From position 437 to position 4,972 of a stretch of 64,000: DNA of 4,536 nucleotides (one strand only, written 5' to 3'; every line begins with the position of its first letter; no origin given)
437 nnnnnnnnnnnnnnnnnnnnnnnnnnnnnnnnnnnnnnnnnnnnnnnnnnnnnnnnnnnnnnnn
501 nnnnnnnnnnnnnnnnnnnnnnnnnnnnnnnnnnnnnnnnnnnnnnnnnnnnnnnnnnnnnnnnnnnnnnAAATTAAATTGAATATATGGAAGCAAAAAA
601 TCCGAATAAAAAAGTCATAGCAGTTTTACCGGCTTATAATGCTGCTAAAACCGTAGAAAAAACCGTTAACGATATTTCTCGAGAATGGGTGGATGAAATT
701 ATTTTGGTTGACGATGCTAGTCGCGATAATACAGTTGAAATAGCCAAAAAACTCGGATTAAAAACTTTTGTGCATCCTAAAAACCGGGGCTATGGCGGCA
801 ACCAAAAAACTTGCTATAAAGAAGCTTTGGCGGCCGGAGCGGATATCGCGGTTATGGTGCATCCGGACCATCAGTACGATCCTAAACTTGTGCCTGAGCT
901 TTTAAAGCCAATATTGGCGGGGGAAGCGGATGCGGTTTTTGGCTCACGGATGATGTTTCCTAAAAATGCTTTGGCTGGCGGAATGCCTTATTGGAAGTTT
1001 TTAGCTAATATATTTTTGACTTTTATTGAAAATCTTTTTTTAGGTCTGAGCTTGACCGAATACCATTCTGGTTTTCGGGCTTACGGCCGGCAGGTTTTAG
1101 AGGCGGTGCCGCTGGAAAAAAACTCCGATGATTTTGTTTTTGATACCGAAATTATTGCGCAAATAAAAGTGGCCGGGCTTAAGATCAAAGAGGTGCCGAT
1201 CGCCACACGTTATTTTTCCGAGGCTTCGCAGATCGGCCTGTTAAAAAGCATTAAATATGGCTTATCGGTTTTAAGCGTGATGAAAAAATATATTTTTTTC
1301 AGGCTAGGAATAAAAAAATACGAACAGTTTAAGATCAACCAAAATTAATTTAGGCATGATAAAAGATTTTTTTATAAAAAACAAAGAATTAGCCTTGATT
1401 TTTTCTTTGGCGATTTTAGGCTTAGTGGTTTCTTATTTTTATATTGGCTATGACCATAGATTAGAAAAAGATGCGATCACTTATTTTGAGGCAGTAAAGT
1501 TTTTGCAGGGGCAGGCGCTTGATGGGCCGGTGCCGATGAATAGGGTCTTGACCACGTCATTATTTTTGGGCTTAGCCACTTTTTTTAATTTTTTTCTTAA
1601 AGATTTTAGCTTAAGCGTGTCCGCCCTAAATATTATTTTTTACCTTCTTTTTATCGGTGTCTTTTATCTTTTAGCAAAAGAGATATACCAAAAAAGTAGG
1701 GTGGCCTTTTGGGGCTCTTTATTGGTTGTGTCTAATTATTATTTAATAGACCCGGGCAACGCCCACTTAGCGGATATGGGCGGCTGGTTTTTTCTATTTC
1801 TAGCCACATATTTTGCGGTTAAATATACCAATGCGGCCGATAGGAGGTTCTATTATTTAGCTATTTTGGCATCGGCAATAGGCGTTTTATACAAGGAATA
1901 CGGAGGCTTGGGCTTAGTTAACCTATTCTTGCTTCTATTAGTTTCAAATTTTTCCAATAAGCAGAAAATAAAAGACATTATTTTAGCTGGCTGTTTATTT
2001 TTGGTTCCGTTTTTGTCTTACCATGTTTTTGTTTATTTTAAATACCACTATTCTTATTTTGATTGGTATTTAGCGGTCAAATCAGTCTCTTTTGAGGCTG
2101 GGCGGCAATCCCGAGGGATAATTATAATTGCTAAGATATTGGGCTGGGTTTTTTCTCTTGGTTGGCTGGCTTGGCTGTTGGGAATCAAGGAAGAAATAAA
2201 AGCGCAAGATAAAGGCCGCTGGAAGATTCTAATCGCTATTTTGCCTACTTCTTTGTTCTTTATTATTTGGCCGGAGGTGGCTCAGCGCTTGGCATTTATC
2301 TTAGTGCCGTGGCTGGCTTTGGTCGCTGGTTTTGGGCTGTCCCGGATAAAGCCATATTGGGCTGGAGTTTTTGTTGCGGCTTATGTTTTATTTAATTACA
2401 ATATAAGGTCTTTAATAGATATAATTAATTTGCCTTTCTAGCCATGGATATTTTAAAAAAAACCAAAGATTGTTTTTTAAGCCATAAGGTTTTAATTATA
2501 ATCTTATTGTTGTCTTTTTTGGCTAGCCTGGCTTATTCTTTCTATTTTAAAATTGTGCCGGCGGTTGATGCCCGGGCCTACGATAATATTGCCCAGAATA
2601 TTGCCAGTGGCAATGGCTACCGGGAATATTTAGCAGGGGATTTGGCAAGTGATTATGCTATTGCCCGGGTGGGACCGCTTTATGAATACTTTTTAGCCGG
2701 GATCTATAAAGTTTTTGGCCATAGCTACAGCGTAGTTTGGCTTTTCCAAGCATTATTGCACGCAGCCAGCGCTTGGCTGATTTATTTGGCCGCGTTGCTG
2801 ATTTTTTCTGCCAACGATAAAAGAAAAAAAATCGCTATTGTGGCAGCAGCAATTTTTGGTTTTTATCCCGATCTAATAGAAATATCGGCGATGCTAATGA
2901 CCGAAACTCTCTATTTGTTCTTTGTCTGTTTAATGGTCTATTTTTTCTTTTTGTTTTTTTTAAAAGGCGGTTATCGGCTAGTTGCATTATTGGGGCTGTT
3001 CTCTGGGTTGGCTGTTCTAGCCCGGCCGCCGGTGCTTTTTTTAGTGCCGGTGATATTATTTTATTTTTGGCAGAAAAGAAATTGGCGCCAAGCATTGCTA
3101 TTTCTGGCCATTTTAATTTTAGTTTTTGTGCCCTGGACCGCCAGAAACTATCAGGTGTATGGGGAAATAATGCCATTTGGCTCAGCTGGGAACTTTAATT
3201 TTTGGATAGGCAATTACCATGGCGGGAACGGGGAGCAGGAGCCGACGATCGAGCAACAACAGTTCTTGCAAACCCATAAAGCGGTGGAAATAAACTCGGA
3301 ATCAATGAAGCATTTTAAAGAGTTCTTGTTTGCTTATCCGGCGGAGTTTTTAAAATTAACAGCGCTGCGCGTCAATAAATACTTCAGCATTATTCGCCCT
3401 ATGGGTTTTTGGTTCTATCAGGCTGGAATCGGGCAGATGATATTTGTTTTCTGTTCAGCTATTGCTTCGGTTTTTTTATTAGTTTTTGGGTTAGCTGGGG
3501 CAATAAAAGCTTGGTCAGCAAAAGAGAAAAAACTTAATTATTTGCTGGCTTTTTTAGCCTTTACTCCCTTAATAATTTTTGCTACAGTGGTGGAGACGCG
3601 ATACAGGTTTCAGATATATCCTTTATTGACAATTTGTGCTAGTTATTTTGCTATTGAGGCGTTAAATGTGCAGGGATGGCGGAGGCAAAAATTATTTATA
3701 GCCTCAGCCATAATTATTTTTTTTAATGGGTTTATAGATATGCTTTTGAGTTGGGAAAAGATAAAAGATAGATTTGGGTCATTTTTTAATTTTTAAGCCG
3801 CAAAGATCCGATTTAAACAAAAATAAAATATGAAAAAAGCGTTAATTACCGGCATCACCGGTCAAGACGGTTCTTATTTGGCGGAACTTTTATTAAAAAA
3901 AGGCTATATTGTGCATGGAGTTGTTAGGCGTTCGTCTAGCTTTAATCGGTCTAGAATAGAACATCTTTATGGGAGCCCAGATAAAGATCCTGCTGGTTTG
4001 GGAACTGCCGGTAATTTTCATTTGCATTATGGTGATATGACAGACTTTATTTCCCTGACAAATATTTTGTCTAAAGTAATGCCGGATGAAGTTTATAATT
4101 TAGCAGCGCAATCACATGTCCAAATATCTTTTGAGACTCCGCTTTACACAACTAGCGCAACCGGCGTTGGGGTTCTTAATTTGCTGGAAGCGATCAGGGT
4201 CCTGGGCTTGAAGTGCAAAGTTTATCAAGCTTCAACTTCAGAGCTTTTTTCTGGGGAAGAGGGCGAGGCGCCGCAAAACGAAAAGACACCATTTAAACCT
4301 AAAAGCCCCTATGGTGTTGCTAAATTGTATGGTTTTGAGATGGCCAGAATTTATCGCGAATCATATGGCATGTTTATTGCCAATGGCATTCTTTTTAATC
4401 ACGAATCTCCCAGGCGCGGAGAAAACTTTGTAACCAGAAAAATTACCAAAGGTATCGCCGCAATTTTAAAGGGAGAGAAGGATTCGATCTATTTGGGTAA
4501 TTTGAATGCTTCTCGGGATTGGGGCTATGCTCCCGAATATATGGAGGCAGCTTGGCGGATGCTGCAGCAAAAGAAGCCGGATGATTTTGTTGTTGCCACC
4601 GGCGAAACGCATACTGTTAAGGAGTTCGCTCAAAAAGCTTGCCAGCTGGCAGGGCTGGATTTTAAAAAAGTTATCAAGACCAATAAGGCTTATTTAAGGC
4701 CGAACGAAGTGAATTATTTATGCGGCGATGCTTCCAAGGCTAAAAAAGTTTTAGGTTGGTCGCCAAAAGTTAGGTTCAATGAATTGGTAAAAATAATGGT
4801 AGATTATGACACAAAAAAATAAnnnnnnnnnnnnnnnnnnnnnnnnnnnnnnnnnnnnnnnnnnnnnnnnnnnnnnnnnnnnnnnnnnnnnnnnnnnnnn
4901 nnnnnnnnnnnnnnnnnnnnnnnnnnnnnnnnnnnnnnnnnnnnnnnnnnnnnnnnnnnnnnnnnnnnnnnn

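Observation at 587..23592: About 23-kb co-directional glycan locus unusually rich in methyltransferases and in paired Dpm1-like GT2 plus GT-C membrane transferases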

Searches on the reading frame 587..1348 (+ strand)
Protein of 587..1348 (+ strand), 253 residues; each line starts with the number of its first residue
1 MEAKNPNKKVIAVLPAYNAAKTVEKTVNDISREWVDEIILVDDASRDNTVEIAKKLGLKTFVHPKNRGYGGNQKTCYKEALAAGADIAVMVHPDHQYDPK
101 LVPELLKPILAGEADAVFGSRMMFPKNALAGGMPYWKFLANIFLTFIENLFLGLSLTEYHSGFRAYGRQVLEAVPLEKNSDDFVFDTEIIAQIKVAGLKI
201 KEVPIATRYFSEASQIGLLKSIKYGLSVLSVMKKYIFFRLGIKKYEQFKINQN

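Call 6: search_protein_families(library=pfam, proteins=[window:587-1348:+], max_evalue=0.01)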
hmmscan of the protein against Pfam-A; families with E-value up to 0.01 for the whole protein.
window:587-1348:+ (253 aa): 1 family
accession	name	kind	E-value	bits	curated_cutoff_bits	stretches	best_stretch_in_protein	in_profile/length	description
PF00535.33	Glycos_transf_2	-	4.4e-24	85.8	23.3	1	13-173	3-166/168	Glycosyl transferase family 2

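Call 17: search_protein_families(library=ncbifam, proteins=[window:587-1348:+], max_evalue=0.001)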
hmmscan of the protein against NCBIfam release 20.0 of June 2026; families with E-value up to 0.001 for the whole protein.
window:587-1348:+ (253 aa): 13 families
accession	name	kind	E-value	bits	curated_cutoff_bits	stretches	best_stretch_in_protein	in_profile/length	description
TIGR04182.1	glyco_TIGR04182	equivalog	4.4e-24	85.4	325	1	10-232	2-214/293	S-layer glycoprotein N-glycosyltransferase AglJ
NF058614.1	PPMAGASynPpgS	equivalog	2e-19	69.9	370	1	11-211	3-200/226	polyprenyl-phospho-N-acetylgalactosaminyl synthase PpgS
NF041391.1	DPhHxTase_Halo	equivalog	9.8e-16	57.4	375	1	16-208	3-184/213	dolichyl-phosphate hexose transferase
NF010496.0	PRK13915.1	equivalog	3.7e-13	49.2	262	1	2-113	26-146/307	glucosyl-3-phosphoglycerate synthase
TIGR04283.1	glyco_like_mftF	equivalog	1.6e-09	37.7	182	1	13-123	4-112/221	TIGR04283 family arsenosugar biosynthesis glycosyltransferase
NF047588.1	GlcsyltransPgfSStrep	equivalog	1.9e-07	30.6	500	1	9-175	2-168/308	glycosyltransferase PgfS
NF047683.1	TeichurnBiosyTuaG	equivalog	1.6e-05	24.7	400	1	8-55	6-55/252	teichuronic acid biosynthesis protein TuaG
NF007986.1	PRK10714.1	equivalog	1.6e-05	24.1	529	1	6-193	4-188/316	undecaprenyl-phosphate 4-deoxy-4-formamido-L-arabinose transferase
TIGR03937.1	PgaC_IcaA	equivalog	3.8e-05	22.8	422.3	1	7-70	44-114/407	poly-beta-1,6-N-acetyl-D-glucosamine synthase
TIGR03469.1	HpnB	hypoth_equivalog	4.2e-05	22.7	379.25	1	8-57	44-96/386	hopene-associated glycosyltransferase HpnB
NF007482.0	PRK10073.1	equivalog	7.1e-05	22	423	1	5-106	3-107/334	glycosyltransferase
NF041875.1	EPS_EpsD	equivalog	0.00021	20.8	370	1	13-137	4-129/325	exopolysaccharide biosynthesis glycosyltransferase EpsD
NF053739.1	GlytfEpsEBac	equivalog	0.00087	18.4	450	0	9-56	2-51/265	glycosyltransferase EpsE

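Call 18: find_encoding_contigs(protein=window:587-1348:+, flank=10000, max_places=4)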
Protein window:587-1348:+ (253 aa): 6 contigs read that carry it; 1 place shown.
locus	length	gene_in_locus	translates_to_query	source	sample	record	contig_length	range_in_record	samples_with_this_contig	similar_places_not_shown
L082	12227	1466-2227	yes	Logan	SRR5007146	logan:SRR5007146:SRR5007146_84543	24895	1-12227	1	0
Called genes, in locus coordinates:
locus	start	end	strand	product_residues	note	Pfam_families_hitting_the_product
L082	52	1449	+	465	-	PF02310:B12-binding, PF04055:Radical_SAM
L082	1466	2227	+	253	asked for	PF00535:Glycos_transf_2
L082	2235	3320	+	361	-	PF13231:PMT_2 (weak)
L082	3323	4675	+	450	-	PF13231:PMT_2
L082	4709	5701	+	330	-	PF01370:Epimerase, PF04321:RmlD_sub_bind, PF16363:GDP_Man_Dehyd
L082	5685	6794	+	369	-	PF00155:Aminotran_1_2, PF00266:Aminotran_5, PF01041:DegT_DnrJ_EryC1, PF01212:Beta_elim_lyase, PF01053:Cys_Met_Meta_PP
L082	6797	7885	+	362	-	PF00535:Glycos_transf_2, PF04138:GtrA_DPMS_TM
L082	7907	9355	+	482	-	PF13231:PMT_2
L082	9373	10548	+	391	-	PF01075:Glyco_transf_9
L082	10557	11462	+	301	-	PF02475:TRM5-TYW2_MTfase (weak), PF01135:PCMT (weak), PF05050:Methyltransf_21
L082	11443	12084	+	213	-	PF13489:Methyltransf_23, PF07021:MetW, PF13847:Methyltransf_31, PF08241:Methyltransf_11, PF08242:Methyltransf_12 (weak), PF13649:Methyltransf_25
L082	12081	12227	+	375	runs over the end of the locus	PF13439:Glyco_transf_4 (weak), PF00534:Glycos_transf_1, PF13692:Glyco_trans_1_4, PF13524:Glyco_trans_1_2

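Call 68: search_solved_structures(query=window:587-1348:+, max_evalue=0.00001)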
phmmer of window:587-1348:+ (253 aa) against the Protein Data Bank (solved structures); distinct sequences matched with E-value up to 0.00001: 1.
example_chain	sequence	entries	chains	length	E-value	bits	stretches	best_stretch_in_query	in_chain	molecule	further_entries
5mlz_A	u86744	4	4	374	1.1e-09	41.6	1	8-205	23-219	Dolichol monophosphate mannose synthase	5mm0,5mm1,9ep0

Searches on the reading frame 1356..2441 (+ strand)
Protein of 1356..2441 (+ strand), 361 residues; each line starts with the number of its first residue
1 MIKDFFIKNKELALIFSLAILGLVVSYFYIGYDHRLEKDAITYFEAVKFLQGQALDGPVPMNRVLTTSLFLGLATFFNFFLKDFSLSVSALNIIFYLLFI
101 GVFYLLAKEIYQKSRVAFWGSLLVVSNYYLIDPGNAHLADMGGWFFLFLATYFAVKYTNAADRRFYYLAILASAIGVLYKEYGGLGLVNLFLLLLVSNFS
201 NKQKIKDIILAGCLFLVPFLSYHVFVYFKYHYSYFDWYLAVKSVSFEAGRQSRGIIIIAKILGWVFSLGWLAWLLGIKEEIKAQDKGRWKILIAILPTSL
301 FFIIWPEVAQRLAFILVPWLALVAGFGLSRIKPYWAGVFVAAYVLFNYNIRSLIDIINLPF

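Call 6: search_protein_families(library=pfam, proteins=[window:1356-2441:+], max_evalue=0.01)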
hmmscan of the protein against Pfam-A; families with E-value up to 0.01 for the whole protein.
window:1356-2441:+ (361 aa): 2 families
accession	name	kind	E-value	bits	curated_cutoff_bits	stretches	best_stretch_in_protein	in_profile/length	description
PF13231.12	PMT_2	-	1.4e-06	29.1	26.1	1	82-221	18-159/160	Dolichyl-phosphate-mannose-protein mannosyltransferase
PF02366.24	PMT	-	0.00021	21.3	22.7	1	87-226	84-237/245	Dolichyl-phosphate-mannose-protein mannosyltransferase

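Call 17: search_protein_families(library=ncbifam, proteins=[window:1356-2441:+], max_evalue=0.001)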
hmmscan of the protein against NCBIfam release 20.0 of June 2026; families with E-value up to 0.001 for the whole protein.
window:1356-2441:+ (361 aa): 0 families

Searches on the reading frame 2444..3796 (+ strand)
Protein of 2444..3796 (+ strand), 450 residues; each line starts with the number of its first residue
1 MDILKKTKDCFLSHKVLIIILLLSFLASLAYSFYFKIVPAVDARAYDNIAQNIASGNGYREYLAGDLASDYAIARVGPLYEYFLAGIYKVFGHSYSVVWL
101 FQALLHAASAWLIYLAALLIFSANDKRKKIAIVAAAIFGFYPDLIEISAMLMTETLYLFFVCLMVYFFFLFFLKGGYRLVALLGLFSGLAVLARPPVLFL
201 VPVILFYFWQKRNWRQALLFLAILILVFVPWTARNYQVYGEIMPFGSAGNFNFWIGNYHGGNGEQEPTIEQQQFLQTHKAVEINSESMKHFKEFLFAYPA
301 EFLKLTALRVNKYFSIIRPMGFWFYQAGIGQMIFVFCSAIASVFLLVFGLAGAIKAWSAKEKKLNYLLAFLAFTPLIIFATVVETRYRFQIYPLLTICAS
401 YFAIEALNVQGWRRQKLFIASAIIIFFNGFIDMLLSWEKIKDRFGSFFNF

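Call 6: search_protein_families(library=pfam, proteins=[window:2444-3796:+], max_evalue=0.01)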
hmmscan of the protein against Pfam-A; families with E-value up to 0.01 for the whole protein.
window:2444-3796:+ (450 aa): 1 family
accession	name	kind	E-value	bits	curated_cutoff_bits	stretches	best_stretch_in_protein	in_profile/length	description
PF13231.12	PMT_2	-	4.2e-12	47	26.1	1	77-230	3-156/160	Dolichyl-phosphate-mannose-protein mannosyltransferase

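Call 17: search_protein_families(library=ncbifam, proteins=[window:2444-3796:+], max_evalue=0.001)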
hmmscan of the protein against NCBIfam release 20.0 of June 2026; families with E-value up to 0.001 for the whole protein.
window:2444-3796:+ (450 aa): 2 families
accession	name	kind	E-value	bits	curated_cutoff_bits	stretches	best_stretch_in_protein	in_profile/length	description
NF047440.1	LA3751_2_3_fam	subfamily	1.7e-06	27.1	200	1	79-246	84-251/460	LA_3751/LA_3752 family putative glycosyltransferase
NF046093.1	AZOBR_p60025_fam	subfamily_domain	0.00055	19.2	150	1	83-228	99-231/232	AZOBR_p60025 family cell surface glycopolymer formation protein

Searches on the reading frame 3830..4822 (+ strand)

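Call 6: search_protein_families(library=pfam, proteins=[window:3830-4822:+], max_evalue=0.01)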
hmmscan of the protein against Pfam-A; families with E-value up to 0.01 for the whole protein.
window:3830-4822:+ (330 aa): 4 families
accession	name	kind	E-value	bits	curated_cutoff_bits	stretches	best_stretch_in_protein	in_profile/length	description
PF16363.11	GDP_Man_Dehyd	-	8.6e-129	430.2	27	1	5-323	1-332/332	GDP-mannose 4,6 dehydratase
PF01370.27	Epimerase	-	6e-67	226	20.9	1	4-256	1-240/240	NAD dependent epimerase/dehydratase family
PF04321.23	RmlD_sub_bind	-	7.6e-09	35.5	27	1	3-178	2-142/287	RmlD substrate binding domain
PF02719.21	Polysacc_synt_2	-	0.0003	20.5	20.2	0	5-128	2-121/293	Polysaccharide biosynthesis protein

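Call 17: search_protein_families(library=ncbifam, proteins=[window:3830-4822:+], max_evalue=0.001)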
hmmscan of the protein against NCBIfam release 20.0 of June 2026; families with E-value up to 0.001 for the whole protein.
window:3830-4822:+ (330 aa): 12 families
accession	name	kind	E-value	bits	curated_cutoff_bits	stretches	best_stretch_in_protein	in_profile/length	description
TIGR01472.1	gmd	equivalog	5.7e-137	456.5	415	1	2-329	1-340/342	GDP-mannose 4,6-dehydratase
TIGR04180.1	EDH_00030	hypoth_equivalog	1.4e-28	99.8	475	1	5-314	2-296/297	NAD-dependent 4,6-dehydratase LegB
TIGR01181.1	dTDP_gluc_dehyt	equivalog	2.5e-28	99.1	365.1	1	47-326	36-310/321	dTDP-glucose 4,6-dehydratase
TIGR02622.1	CDP_4_6_dhtase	equivalog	9.2e-24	84.2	278.45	1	2-326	5-329/352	CDP-glucose 4,6-dehydratase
TIGR01179.1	galE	equivalog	4.7e-18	65.1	262.3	2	4-176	2-160/332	UDP-glucose 4-epimerase GalE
NF007582.0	PRK10217.1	equivalog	9e-13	48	698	1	57-323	47-327/355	dTDP-glucose 4,6-dehydratase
NF007490.0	PRK10084.1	subfamily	4.5e-12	45.6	649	1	63-325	52-332/361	dTDP-glucose 4,6-dehydratase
NF011728.1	PRK15181.1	equivalog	1.1e-11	44.4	760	1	2-267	16-275/348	Vi polysaccharide biosynthesis UDP-N-acetylglucosaminuronic acid C-4 epimerase TviC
NF007956.0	PRK10675.1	subfamily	7.8e-07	28.5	394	1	5-167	4-155/338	UDP-glucose 4-epimerase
TIGR03466.1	HpnA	hypoth_equivalog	8.3e-06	24.9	367.65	1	3-165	2-142/327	hopanoid-associated sugar epimerase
TIGR01214.1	rmlD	equivalog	1.1e-05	24.7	224.05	1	4-203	2-162/285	dTDP-4-dehydrorhamnose reductase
NF043036.1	ErythonDh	equivalog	0.00028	20.2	325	1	3-166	2-154/321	D-erythronate dehydrogenase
